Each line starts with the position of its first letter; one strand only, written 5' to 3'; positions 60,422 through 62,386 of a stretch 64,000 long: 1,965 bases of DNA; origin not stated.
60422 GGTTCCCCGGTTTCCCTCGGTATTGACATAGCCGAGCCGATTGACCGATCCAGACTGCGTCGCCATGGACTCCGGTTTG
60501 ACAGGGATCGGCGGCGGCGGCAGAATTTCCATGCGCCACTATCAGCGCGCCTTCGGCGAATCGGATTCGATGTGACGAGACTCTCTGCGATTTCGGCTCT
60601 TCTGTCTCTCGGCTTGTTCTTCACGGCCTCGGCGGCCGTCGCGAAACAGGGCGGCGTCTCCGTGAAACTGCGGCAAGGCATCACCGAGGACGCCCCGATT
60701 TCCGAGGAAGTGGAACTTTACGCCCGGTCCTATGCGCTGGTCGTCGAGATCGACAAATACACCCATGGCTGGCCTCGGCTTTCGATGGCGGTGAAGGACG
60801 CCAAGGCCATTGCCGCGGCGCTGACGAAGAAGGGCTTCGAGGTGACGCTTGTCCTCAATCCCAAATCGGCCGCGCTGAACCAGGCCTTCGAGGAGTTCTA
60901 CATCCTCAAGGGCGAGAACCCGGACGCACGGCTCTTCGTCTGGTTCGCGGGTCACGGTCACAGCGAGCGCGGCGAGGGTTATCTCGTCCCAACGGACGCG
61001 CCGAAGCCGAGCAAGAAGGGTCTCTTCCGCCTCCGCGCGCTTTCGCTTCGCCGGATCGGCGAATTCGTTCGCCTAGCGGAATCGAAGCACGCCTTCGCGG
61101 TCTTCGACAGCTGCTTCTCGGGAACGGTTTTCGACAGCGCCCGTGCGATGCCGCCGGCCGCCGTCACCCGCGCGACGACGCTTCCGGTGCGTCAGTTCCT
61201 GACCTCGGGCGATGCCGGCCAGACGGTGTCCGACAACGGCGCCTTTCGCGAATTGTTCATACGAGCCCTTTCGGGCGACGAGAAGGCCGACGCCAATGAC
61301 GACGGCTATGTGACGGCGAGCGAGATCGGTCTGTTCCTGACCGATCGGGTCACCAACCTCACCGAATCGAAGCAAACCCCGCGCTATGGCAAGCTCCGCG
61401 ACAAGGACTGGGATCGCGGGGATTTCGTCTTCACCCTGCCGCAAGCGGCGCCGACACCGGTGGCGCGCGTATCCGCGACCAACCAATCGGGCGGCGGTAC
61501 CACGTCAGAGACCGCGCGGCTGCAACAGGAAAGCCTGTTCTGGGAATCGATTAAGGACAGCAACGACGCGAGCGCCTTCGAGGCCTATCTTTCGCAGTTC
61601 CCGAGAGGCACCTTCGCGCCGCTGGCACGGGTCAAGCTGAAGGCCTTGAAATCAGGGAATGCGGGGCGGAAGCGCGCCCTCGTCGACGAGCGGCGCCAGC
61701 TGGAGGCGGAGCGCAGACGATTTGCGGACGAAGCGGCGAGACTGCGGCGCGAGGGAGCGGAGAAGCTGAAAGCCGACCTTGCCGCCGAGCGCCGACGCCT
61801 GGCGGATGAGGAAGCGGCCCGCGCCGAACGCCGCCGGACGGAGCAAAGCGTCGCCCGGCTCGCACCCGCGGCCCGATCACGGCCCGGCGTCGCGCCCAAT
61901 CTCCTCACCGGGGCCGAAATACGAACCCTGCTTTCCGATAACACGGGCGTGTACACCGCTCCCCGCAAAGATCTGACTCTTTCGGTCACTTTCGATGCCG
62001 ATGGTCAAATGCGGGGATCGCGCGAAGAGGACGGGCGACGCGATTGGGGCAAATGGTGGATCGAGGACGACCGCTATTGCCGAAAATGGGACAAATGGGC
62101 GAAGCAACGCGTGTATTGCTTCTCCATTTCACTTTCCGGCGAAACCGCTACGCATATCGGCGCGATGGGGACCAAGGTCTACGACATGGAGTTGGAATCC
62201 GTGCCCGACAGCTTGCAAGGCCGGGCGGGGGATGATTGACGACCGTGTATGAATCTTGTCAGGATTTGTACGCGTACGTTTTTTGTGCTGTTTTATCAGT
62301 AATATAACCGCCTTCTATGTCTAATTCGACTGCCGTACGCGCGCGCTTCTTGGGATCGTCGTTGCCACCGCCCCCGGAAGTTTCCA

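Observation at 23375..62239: Three dispersed paralogous exported orthocaspase genes share a catalytic domain and a ~40-aa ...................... module but carry different C-terminal modules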

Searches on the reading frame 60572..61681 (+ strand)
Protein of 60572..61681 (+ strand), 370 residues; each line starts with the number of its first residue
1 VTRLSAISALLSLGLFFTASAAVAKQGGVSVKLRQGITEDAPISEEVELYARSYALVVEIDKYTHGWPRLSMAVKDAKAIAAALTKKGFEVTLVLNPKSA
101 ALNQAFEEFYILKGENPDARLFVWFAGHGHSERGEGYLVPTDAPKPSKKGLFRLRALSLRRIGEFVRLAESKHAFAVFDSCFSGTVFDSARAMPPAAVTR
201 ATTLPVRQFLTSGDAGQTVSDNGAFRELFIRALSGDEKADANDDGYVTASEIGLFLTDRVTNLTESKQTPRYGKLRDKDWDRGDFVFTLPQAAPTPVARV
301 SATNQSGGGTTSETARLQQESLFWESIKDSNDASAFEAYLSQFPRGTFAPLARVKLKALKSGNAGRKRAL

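Call 16: find_homologous_proteins(query=window:60572-61681:+, max_evalue=0.00001)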
Query window:60572-61681:+ (370 aa): 827 proteins with E <= 0.00001 among 8000 candidates; the best 120 are listed.
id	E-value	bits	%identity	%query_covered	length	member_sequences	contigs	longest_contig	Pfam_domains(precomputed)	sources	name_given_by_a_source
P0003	1.3e-230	782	100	96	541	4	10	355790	PF00656.28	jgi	-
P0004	4.0e-170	584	72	98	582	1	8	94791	PF00656.28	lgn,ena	-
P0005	1.2e-165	569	73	93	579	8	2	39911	PF00656.28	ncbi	-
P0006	5.9e-163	560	74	91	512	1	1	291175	PF00656.28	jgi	-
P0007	1.7e-154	532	67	95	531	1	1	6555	PF00656.28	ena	-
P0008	1.5e-153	529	66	98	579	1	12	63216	PF00656.28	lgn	-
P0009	5.9e-147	507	67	94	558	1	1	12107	PF00656.28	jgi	-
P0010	2.6e-144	499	65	96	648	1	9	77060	PF00656.28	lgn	-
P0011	8.8e-144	497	68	92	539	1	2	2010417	PF00656.28,PF08238.19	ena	-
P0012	1.0e-143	497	68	87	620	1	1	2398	PF00656.28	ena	-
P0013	9.0e-143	494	66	94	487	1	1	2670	PF00656.28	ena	-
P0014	9.2e-141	487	63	96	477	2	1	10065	PF00656.28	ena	-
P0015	6.1e-139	481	63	91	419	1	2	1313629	PF00656.28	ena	-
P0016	6.6e-137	474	62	91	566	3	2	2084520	PF00656.28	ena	-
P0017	1.3e-136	473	69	80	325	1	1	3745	PF00656.28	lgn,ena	-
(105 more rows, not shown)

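Call 20: find_encoding_contigs(protein=P0003, flank=2000, max_places=4)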
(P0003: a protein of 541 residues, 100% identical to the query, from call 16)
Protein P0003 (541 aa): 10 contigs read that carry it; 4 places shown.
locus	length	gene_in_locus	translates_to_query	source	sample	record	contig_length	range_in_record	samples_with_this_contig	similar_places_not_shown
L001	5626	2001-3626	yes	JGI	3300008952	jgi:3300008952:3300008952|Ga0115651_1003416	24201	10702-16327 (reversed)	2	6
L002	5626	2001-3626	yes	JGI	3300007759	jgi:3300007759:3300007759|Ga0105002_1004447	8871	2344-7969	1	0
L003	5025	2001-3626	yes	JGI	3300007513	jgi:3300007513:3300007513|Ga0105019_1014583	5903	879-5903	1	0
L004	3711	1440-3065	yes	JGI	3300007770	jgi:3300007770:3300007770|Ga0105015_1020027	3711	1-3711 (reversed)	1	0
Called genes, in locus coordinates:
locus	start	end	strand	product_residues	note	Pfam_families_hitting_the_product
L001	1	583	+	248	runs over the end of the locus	-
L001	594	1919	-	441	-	PF02515:CoA_transf_3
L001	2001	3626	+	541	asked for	PF00656:Peptidase_C14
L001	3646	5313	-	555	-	PF02538:Hydantoinase_B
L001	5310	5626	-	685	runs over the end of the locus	PF05378:Hydant_A_N, PF01968:Hydantoinase_A, PF19278:Hydant_A_C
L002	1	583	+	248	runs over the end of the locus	-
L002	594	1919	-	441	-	PF02515:CoA_transf_3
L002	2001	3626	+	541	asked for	PF00656:Peptidase_C14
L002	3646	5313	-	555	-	PF02538:Hydantoinase_B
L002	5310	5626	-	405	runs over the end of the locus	PF01968:Hydantoinase_A, PF19278:Hydant_A_C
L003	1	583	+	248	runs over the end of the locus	-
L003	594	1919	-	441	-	PF02515:CoA_transf_3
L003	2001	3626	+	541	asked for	PF00656:Peptidase_C14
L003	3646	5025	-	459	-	?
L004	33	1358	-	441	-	PF02515:CoA_transf_3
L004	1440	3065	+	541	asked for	PF00656:Peptidase_C14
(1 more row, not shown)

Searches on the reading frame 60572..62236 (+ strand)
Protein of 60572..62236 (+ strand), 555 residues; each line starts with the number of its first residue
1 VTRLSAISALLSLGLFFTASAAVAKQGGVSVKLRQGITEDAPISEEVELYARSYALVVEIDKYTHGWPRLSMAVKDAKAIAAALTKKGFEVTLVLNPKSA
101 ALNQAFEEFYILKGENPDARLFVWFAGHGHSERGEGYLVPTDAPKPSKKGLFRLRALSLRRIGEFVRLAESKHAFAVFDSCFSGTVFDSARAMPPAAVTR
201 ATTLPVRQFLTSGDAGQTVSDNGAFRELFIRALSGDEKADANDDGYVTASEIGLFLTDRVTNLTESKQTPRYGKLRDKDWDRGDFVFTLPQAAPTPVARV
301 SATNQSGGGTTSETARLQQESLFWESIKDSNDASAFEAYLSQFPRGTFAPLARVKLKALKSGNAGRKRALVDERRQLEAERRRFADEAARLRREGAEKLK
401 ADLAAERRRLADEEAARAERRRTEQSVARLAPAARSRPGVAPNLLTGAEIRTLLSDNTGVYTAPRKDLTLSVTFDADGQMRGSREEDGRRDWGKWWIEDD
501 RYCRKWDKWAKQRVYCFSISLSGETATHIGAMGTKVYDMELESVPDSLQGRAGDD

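Call 7: search_protein_families(library=pfam, proteins=[window:60572-62236:+], max_evalue=0.1)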
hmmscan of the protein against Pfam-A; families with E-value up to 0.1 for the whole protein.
window:60572-62236:+ (555 aa): 3 families
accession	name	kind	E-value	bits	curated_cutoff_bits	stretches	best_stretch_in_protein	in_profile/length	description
PF00656.27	Peptidase_C14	-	7.3e-16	59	21.4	1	53-270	2-221/233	Caspase domain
PF12770.12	CHAT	-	0.065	13.1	24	0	59-184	85-201/289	CHAT domain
PF13405.12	EF-hand_6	-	0.087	13.1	25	0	238-257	8-27/30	EF-hand domain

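Call 9: search_protein_families(library=ncbifam, proteins=[window:60572-62236:+], max_evalue=0.1)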
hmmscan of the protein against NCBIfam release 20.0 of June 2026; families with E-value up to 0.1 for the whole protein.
window:60572-62236:+ (555 aa): 1 family
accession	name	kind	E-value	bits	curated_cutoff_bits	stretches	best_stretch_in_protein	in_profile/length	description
NF047832.1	caspase_w_EACC1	subfamily_domain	3e-13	49.7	140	1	53-260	1-208/211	caspase, EACC1-associated type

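Call 41: predict_structure(alignment_id=A4)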
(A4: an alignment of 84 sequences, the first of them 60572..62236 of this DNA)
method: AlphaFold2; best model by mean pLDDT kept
length: 555 residues; sequences in the alignment: 84
mean_pLDDT: 88.0   pTM: 0.56
mean pLDDT of the five models: 88.0, 87.9, 87.1, 86.7, 86.1
residues with pLDDT >= 90: 377; 70-90: 116; 50-70: 43; < 50: 19
segments of 3 or more residues with pLDDT < 50: 303-310, 431-438
pLDDT, mean of each block of 10 residues (from residue 1): 72 68 67 86 93 97 95 94 96 98 98 97 96 94 97 96 95 95 65 72 94 80 93 94 93 92 77 87 93 72 46 84 95 96 97 95 79 91 92 93 95 95 85 42 88 96 87 96 93 97 96 96 94 92 93 56
secondary structure, 60 per line:
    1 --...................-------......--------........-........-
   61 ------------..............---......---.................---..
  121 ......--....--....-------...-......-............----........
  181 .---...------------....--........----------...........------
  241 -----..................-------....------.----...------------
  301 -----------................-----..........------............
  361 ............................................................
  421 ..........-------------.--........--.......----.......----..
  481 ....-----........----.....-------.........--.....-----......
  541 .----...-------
elements in order: H3-21 E29-34 E43-50 E52-59 H73-86 E90-95 H99-115 E119-126 E129-132 E135-138 H150-155 H159-168 E173-181 H200-203 E206-213 H224-234 E246-248 H249-263 E271-274 E286-288 H312-327 H333-342 H349-430 H447-454 E457-463 E468-474 E479-484 E490-497 E502-506 E514-522 E525-529 E535-541

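Call 46: find_related_loci(query=A4, collection=genome_contigs, flank=3000)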
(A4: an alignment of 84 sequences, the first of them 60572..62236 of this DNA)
Query A4 (555 aa) in genome_contigs; peptide patterns used: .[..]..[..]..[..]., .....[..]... (x = any residue, [..] = any of these).
399 stretches matched a pattern; 378 encode a relative of the query (tblastn E <= 1e-3); the best 80 are kept; 79 distinct loci.
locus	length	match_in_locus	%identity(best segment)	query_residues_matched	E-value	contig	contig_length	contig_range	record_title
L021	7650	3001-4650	59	28-548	0e+0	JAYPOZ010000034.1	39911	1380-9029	MAG: Rickettsiales bacterium isolate 139572_S173_metabat_bins_sens.tsv.117_sub NODE_810_length_39911_cov_7.051536, whole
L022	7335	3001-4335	58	4-438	6e-150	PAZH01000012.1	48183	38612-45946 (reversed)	MAG: Rhodospirillaceae bacterium isolate SP8 139907, whole genome shotgun sequence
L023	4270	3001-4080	59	20-394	5e-139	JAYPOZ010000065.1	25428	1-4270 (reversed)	MAG: Rickettsiales bacterium isolate 139572_S173_metabat_bins_sens.tsv.117_sub NODE_1614_length_25428_cov_7.709494, whol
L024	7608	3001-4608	45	29-536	3e-137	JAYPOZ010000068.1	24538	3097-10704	MAG: Rickettsiales bacterium isolate 139572_S173_metabat_bins_sens.tsv.117_sub NODE_1698_length_24538_cov_6.319936, whol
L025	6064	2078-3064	63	28-360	2e-134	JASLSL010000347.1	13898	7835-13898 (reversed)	MAG: Alphaproteobacteria bacterium isolate Arabian12_MAG_54 c_000002250241, whole genome shotgun sequence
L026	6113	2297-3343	58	11-362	6e-134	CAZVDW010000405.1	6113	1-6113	MAG TPA_asm: uncultured Rhodospirillaceae bacterium isolate SRP260945_co2_7 genome assembly, contig: k141_3417604, whole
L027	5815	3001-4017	61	7-360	2e-131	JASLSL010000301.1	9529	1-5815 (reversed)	MAG: Alphaproteobacteria bacterium isolate Arabian12_MAG_54 c_000001966315, whole genome shotgun sequence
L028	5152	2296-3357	56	10-368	4e-132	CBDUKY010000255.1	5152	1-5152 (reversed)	MAG TPA_asm: uncultured Pseudomonadales bacterium isolate SRR22808126_binner13_Refined_80 genome assembly, contig: ERZ25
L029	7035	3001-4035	58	1-355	2e-130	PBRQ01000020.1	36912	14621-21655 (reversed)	MAG: Gammaproteobacteria bacterium isolate NP948 45685, whole genome shotgun sequence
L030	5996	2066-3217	53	1-393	2e-130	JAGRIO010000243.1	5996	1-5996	MAG: Pseudomonadales bacterium isolate HKST-UBA224 NODE_244_length_5996_cov_2.038013, whole genome shotgun sequence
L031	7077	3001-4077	56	7-382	1e-129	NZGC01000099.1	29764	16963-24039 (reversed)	MAG: Gammaproteobacteria bacterium isolate MED698 8872, whole genome shotgun sequence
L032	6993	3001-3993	59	26-360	4e-129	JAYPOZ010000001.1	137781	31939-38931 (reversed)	MAG: Rickettsiales bacterium isolate 139572_S173_metabat_bins_sens.tsv.117_sub NODE_61_length_137781_cov_7.110792, whole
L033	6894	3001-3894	64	29-335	2e-128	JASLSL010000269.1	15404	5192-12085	MAG: Alphaproteobacteria bacterium isolate Arabian12_MAG_54 c_000001728046, whole genome shotgun sequence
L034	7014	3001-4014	59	28-373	2e-128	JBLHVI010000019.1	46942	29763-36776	MAG: Candidatus Azotimanducaceae bacterium isolate 3300047666_119 Ga0491196_0000395, whole genome shotgun sequence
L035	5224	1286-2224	62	43-363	2e-128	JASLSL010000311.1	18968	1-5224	MAG: Alphaproteobacteria bacterium isolate Arabian12_MAG_54 c_000002041208, whole genome shotgun sequence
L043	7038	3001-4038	57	1-360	4e-127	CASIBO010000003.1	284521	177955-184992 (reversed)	MAG: uncultured Pseudomonadales bacterium isolate FRAM_WSC20_S10_BML_bin_50_1 genome assembly, contig: FRAM_WSC20_S10_BM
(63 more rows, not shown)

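Call 47: fold_search(model_id=the predicted structure, library=pdb)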
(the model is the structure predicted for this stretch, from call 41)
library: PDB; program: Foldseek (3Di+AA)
matches with E <= 10: 1158; with E <= 0.001: 331
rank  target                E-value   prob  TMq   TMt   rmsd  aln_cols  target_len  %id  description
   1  8v4x_C                1.2e-12  1.00  0.31  0.46   8.6       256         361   20  Structure of MALT1 in complex with an allosteric inhibitor (released 2024-05-01)
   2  8v4x_D                1.4e-12  1.00  0.30  0.45   9.4       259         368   19  Structure of MALT1 in complex with an allosteric inhibitor (released 2024-05-01)
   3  4i1p_C                3.7e-12  1.00  0.31  0.44   9.2       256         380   18  Human MALT1 (caspase-IG3) in complex with activity based-probe (released 2014-07-09)
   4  7pav_A                4.2e-12  1.00  0.32  0.48  16.2       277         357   18  MALT1 in complex with compound 1 (released 2021-11-17)
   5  7paw_A                4.7e-12  1.00  0.31  0.49  16.0       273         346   18  MALT1 in complex with compound 1 (released 2021-11-17)
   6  7a41_A                4.9e-12  1.00  0.31  0.47  16.8       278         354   17  MALT1 in complex with a NVS-MALT1 chemical probe (released 2020-12-02)
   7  3v4o_A                6.6e-12  1.00  0.31  0.69   7.5       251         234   20  Human MALT1 (caspase domain) in complex with an irreversible peptidic inhibitor (released 2012-03-14)
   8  7paw_B                7.8e-12  1.00  0.31  0.45   9.4       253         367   20  MALT1 in complex with compound 1 (released 2021-11-17)
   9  4i1p_A                8.2e-12  1.00  0.30  0.43  17.9       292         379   18  Human MALT1 (caspase-IG3) in complex with activity based-probe (released 2014-07-09)
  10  7ak0_B                1.0e-11  1.00  0.30  0.45   7.6       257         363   18  Human MALT1(329-729) in complex with a chromane urea containing inhibitor (released 2020-12-09)
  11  3v4l_A                1.1e-11  1.00  0.31  0.43   9.9       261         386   19  Mouse MALT1(caspase-IG3 domains) in complex with a irreversible peptidic inhibitor (released 2012-03-14)
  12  7a41_B                1.2e-11  1.00  0.30  0.45  16.1       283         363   17  MALT1 in complex with a NVS-MALT1 chemical probe (released 2020-12-02)
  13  7pav_B                1.4e-11  1.00  0.30  0.45   8.6       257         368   21  MALT1 in complex with compound 1 (released 2021-11-17)
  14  3uo8_B                2.2e-11  1.00  0.31  0.46   7.4       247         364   20  Crystal structure of the MALT1 paracaspase (P1 form) (released 2011-12-21)
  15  9mkc_A                2.4e-11  1.00  0.27  0.40  16.3       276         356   18  Crystal structure of MALT1 in complex with an allosteric inhibitor (released 2025-10-29)
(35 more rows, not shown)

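Call 50: search_protein_families(library=pfam, proteins=[L029:1807-2817:-, L028:1152-2120:-, L043:1788-2618:+], max_evalue=1)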
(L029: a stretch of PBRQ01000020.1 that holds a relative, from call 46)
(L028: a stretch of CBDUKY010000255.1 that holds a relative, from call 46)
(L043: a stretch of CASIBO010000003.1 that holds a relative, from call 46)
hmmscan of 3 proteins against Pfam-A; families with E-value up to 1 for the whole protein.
L029:1807-2817:- (336 aa): 0 families

L028:1152-2120:- (322 aa): 25 families
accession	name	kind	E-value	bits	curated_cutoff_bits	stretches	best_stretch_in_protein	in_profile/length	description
PF14559.12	TPR_19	-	2.4e-16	60.2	25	2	125-182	2-59/68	Tetratricopeptide repeat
PF13432.12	TPR_16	-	2.3e-13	50.8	32.7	2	121-181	4-64/65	Tetratricopeptide repeat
PF13428.12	TPR_14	-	1.8e-12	47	23.5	4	64-93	4-33/44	Tetratricopeptide repeat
PF07719.23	TPR_2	-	1.4e-07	31.5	27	1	151-181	4-34/34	Tetratricopeptide repeat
PF13181.12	TPR_8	-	8.4e-06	26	25.7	1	151-179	4-32/34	Tetratricopeptide repeat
PF00515.34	TPR_1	-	1.9e-05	24.7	27.8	1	154-179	7-32/34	Tetratricopeptide repeat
PF07721.20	TPR_4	-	4.5e-05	24.1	27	1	65-86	5-26/26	Tetratricopeptide repeat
PF12895.13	ANAPC3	-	4.6e-05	24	27.2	1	128-179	3-53/82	Anaphase-promoting complex, cyclosome, subunit 3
PF17874.7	TPR_MalT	-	8.8e-05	22.4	45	1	51-94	112-155/336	MalT-like TPR region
PF13431.12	TPR_17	-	0.0003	21.3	24.4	1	52-82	4-34/34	Tetratricopeptide repeat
PF25064.1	ARM_TT21_5th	-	0.0011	19.7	27.8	1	41-117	15-91/117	TT21 fifth ARM repeats domain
PF13424.12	TPR_12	-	0.0019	18.8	30.1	1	127-177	16-74/77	Tetratricopeptide repeat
PF12569.14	NatA_aux_su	-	0.0048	16.3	33.3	1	127-203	17-92/515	N-terminal acetyltransferase A, auxiliary subunit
PF14276.11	DUF4363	-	0.0084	16.5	27.5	0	31-68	18-55/107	Domain of unknown function (DUF4363)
PF14718.12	SLT_L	-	0.009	16.6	25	0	27-61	4-38/68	Soluble lytic murein transglycosylase L domain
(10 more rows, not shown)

L043:1788-2618:+ (276 aa): 7 families
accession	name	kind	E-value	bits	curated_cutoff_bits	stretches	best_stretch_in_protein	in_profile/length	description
PF00106.31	adh_short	-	3.7e-42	144.5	26.6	1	8-197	2-189/195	short chain dehydrogenase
PF13561.12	adh_short_C2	-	3.7e-34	118.8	27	1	15-202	3-188/236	Enoyl-(Acyl carrier protein) reductase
PF08659.16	KR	-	7.6e-12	45.9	22.6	1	8-169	2-163/180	KR domain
PF23441.1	SDR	-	0.0063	16.4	27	1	7-199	8-203/258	SDR-like rossmann domain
PF13649.12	Methyltransf_25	-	0.012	16.7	27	1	17-71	5-62/97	Methyltransferase domain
PF02737.24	3HCDH_N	-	0.047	14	22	1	14-52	6-44/180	3-hydroxyacyl-CoA dehydrogenase, NAD binding domain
PF01209.24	Ubie_methyltran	-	0.22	11.3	20.1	0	11-62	54-104/233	ubiE/COQ5 methyltransferase family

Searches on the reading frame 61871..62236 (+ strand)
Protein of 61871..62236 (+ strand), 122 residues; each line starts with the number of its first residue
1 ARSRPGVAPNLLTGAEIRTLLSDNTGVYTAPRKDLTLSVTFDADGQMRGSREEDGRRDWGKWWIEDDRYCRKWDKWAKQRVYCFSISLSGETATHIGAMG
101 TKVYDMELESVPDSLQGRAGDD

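Call 50: search_protein_families(library=pfam, proteins=[window:61871-62236:+], max_evalue=1)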
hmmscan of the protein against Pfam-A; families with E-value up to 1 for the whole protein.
window:61871-62236:+ (122 aa): 0 families

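Call 67: search_solved_structures(query=window:61889-62236:+, max_evalue=10)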
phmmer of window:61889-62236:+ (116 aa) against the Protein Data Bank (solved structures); distinct sequences matched with E-value up to 10: 1.
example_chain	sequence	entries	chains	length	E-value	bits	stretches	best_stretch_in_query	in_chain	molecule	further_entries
4xrt_A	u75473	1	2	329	1.8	11.7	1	47-70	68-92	StfQ Aromatase/Cyclase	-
